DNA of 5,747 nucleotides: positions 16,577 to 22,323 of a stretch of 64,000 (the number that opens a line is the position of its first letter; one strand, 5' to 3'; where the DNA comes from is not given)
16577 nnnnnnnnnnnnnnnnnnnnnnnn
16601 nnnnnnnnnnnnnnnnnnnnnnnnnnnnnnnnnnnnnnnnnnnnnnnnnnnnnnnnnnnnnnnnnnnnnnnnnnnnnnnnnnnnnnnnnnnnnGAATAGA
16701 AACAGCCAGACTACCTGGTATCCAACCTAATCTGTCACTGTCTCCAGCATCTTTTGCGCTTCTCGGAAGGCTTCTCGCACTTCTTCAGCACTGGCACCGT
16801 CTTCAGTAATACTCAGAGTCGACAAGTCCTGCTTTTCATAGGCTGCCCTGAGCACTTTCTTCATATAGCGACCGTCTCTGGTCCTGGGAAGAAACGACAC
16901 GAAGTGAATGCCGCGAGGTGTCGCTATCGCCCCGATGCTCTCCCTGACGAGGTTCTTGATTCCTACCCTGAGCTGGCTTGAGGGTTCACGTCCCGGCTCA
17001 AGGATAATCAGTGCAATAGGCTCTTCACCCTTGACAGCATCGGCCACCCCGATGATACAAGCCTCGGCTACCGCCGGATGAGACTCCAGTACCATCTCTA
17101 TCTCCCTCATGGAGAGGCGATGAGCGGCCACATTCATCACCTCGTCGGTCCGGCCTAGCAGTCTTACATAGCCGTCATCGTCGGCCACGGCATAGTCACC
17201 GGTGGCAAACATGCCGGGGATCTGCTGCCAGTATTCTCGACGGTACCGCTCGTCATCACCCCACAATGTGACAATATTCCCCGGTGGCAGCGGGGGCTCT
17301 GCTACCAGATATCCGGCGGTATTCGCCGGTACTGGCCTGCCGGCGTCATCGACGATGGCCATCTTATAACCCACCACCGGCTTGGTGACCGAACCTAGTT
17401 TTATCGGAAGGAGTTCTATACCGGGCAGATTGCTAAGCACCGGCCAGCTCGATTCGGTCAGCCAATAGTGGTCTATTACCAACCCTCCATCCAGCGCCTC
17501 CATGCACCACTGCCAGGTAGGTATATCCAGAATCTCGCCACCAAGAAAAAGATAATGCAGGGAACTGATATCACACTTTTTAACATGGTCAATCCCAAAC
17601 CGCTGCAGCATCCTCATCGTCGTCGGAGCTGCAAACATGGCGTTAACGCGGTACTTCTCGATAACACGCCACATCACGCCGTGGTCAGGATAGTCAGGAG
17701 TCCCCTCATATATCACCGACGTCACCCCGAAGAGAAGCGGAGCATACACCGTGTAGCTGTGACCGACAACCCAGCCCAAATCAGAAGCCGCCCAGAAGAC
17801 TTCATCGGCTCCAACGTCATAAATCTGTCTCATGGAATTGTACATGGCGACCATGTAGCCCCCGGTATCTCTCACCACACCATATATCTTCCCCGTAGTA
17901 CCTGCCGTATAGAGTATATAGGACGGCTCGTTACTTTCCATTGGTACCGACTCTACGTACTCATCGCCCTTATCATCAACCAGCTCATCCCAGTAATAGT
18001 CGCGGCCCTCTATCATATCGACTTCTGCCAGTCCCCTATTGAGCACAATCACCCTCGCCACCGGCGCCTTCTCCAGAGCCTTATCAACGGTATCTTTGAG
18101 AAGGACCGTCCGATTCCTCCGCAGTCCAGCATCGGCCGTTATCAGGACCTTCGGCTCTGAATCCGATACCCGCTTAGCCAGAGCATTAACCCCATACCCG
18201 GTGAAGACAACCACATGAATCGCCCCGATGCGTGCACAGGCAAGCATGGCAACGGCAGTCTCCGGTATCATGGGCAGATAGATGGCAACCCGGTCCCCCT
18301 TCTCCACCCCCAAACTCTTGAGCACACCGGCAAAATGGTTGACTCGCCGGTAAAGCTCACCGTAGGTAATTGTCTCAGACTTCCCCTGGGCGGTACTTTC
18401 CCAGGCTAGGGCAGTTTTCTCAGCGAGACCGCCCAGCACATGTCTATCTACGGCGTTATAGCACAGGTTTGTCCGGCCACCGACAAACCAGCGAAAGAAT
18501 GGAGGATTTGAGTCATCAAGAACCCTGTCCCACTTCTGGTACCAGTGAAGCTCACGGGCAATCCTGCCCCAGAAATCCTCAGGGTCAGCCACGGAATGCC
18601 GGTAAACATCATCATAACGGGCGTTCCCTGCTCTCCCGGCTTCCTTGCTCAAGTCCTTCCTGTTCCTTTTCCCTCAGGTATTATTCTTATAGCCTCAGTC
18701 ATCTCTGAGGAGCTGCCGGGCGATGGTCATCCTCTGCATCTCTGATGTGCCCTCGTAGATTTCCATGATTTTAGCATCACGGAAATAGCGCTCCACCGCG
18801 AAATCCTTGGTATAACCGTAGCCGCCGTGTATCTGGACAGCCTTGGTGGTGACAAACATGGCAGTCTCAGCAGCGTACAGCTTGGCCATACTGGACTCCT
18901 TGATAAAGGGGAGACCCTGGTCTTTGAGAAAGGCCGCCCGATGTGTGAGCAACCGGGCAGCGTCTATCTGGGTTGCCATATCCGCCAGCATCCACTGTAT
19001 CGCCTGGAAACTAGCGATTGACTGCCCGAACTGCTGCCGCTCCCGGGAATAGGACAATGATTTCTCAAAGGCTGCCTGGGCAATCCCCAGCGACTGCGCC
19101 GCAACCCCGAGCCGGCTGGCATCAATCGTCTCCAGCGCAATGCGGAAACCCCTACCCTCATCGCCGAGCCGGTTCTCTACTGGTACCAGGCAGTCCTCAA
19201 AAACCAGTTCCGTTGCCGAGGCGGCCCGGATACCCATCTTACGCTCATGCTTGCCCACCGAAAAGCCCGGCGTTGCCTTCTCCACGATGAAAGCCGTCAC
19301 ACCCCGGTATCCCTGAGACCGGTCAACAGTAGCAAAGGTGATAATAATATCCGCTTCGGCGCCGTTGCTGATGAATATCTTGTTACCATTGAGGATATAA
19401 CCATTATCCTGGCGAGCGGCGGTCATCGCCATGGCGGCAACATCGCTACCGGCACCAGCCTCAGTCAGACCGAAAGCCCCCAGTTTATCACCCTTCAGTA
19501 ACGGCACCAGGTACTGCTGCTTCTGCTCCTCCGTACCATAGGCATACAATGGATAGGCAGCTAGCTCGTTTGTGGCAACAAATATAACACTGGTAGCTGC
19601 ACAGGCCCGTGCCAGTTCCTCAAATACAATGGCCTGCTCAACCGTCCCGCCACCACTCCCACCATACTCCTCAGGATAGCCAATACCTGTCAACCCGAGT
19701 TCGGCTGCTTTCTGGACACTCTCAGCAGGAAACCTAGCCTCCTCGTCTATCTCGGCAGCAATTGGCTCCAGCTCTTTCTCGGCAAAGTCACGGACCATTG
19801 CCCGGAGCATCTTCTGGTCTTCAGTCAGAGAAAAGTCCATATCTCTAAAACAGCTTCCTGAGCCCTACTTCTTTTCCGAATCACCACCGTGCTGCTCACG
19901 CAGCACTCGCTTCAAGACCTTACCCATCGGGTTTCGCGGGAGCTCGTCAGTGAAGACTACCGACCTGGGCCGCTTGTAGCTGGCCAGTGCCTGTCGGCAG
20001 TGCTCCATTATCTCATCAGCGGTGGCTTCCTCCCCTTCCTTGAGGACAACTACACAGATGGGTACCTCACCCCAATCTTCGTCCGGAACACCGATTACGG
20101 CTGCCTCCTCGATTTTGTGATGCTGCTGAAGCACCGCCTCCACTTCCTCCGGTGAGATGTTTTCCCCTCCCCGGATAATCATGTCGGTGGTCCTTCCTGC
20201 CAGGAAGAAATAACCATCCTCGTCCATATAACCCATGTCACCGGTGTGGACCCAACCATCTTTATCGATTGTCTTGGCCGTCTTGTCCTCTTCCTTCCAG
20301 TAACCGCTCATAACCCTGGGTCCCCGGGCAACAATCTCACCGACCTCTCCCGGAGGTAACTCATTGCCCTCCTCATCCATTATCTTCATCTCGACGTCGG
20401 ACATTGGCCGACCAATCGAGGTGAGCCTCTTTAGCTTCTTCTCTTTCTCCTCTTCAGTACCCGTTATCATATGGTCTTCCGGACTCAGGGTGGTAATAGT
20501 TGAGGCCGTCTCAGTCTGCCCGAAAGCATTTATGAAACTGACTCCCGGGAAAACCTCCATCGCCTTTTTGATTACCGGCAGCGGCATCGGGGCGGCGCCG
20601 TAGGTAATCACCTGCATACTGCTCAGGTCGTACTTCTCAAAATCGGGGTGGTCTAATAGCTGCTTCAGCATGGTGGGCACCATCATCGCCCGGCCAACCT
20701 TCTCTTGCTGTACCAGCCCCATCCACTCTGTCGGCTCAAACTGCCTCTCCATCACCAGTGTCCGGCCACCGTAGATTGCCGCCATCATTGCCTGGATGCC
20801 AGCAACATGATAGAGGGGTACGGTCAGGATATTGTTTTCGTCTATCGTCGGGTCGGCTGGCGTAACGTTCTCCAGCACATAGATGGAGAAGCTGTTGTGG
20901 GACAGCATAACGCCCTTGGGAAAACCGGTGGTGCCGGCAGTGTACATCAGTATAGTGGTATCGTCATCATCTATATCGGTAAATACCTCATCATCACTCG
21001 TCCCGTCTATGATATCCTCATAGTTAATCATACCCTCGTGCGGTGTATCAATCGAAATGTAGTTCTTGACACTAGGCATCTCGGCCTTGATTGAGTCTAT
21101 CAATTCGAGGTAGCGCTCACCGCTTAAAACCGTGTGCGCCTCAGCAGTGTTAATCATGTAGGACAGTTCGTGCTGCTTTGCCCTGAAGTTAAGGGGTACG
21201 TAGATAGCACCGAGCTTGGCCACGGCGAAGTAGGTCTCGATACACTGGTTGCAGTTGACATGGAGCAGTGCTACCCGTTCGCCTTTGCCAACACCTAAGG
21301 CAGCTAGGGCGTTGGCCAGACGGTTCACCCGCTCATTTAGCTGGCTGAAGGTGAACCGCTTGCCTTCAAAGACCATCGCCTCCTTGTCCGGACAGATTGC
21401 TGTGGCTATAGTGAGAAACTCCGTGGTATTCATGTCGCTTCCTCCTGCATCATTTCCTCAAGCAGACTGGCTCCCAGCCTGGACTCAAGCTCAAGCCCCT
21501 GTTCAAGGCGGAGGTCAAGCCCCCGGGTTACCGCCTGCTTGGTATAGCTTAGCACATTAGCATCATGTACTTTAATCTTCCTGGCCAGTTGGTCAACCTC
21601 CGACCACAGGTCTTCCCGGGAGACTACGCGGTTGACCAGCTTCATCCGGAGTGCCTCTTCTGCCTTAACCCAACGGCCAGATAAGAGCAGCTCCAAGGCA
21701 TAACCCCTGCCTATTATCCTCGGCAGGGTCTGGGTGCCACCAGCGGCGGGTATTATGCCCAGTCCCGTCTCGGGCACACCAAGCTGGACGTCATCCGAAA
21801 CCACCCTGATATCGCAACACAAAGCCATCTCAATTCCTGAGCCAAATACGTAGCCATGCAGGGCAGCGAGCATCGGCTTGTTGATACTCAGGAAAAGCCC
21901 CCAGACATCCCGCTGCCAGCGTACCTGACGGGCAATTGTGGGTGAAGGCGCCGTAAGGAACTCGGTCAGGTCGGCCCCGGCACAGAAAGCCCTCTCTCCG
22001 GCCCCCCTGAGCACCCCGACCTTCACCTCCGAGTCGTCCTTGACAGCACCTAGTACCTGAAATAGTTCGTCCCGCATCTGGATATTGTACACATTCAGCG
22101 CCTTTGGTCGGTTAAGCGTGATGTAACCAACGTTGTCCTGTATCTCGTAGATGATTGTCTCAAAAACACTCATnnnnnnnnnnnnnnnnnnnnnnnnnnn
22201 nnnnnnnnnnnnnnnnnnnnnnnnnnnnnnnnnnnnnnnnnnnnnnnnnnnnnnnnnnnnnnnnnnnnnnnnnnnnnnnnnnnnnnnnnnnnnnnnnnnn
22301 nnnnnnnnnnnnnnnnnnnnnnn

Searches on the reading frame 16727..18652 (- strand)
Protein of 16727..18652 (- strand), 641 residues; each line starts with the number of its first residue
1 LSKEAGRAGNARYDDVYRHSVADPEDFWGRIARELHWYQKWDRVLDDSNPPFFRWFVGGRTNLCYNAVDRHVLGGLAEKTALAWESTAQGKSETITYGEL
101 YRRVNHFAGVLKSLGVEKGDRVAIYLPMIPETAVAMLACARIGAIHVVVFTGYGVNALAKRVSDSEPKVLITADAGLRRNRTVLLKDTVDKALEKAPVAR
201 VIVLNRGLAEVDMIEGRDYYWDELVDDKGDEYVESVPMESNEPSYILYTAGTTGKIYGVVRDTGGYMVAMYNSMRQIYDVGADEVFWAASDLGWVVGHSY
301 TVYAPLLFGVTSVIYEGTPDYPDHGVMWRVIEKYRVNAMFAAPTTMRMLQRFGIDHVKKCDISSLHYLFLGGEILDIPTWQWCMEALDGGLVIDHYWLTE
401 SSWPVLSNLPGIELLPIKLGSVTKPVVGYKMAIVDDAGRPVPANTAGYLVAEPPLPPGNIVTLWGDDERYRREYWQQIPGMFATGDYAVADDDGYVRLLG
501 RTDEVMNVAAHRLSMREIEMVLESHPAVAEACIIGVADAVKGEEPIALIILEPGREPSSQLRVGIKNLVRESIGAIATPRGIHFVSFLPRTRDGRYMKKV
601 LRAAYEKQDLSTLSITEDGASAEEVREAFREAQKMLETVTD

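Call 39: search_protein_families(library=pfam, proteins=[window:16727-18652:-], max_evalue=0.001)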
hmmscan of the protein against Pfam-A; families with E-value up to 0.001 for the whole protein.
window:16727-18652:- (641 aa): 3 families
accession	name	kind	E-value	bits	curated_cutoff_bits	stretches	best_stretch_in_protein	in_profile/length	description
PF00501.34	AMP-binding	-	1.5e-77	261.4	29.9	1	78-451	10-374/384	AMP-binding enzyme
PF16177.11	ACAS_N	-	3.2e-26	91.3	27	1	13-67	1-55/55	Acetyl-coenzyme A synthetase N-terminus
PF13193.12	AMP-binding_C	-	6.9e-21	75.4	24.5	1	517-594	1-75/76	AMP-binding enzyme C-terminal domain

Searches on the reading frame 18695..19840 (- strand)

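Call 39: search_protein_families(library=pfam, proteins=[window:18695-19840:-], max_evalue=0.001)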
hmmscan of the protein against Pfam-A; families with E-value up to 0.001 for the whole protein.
window:18695-19840:- (381 aa): 4 families
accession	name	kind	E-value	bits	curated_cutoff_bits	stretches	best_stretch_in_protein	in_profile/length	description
PF00441.29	Acyl-CoA_dh_1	-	5e-54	183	22.4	1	229-378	1-150/150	Acyl-CoA dehydrogenase, C-terminal domain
PF02771.21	Acyl-CoA_dh_N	-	1.1e-42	145.4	22.9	1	6-118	1-113/113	Acyl-CoA dehydrogenase, N-terminal domain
PF02770.24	Acyl-CoA_dh_M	-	4.8e-28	97.6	33.3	1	122-217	1-97/97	Acyl-CoA dehydrogenase, middle domain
PF08028.16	Acyl-CoA_dh_2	-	2.9e-26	92.8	22.7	1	244-366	1-133/134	Acyl-CoA dehydrogenase, C-terminal domain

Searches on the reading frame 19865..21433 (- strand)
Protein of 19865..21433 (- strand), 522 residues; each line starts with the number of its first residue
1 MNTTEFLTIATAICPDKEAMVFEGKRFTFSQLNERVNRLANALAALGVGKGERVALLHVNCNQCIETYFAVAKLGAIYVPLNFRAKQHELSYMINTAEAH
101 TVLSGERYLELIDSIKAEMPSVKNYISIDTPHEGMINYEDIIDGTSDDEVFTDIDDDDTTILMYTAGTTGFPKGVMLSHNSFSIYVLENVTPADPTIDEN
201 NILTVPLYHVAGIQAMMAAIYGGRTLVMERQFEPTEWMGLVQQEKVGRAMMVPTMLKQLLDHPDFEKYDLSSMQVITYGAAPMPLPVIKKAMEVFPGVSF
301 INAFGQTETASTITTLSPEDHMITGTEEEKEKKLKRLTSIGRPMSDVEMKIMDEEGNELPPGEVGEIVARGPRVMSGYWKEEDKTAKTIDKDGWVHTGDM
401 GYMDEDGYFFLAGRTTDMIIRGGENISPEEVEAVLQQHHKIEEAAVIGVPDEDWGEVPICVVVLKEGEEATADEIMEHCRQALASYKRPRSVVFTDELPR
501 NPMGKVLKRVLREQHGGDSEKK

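Call 39: search_protein_families(library=pfam, proteins=[window:19865-21433:-], max_evalue=0.001)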
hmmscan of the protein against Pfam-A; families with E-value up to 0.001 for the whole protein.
window:19865-21433:- (522 aa): 2 families
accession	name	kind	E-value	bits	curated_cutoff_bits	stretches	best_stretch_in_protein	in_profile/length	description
PF00501.34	AMP-binding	-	2.9e-91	306.6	29.9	1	14-379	8-384/384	AMP-binding enzyme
PF13193.12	AMP-binding_C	-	7.4e-25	88.1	24.5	1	430-505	1-76/76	AMP-binding enzyme C-terminal domain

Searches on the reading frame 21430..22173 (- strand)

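Call 39: search_protein_families(library=pfam, proteins=[window:21430-22173:-], max_evalue=0.001)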
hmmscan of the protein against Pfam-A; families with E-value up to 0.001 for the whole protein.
window:21430-22173:- (247 aa): 2 families
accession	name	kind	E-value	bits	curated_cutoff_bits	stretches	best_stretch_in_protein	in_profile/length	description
PF00378.25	ECH_1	-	1.2e-53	182.5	27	1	10-240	1-230/251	Enoyl-CoA hydratase/isomerase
PF16113.10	ECH_2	-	1.5e-35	123.7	27.2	1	15-207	1-195/335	Enoyl-CoA hydratase/isomerase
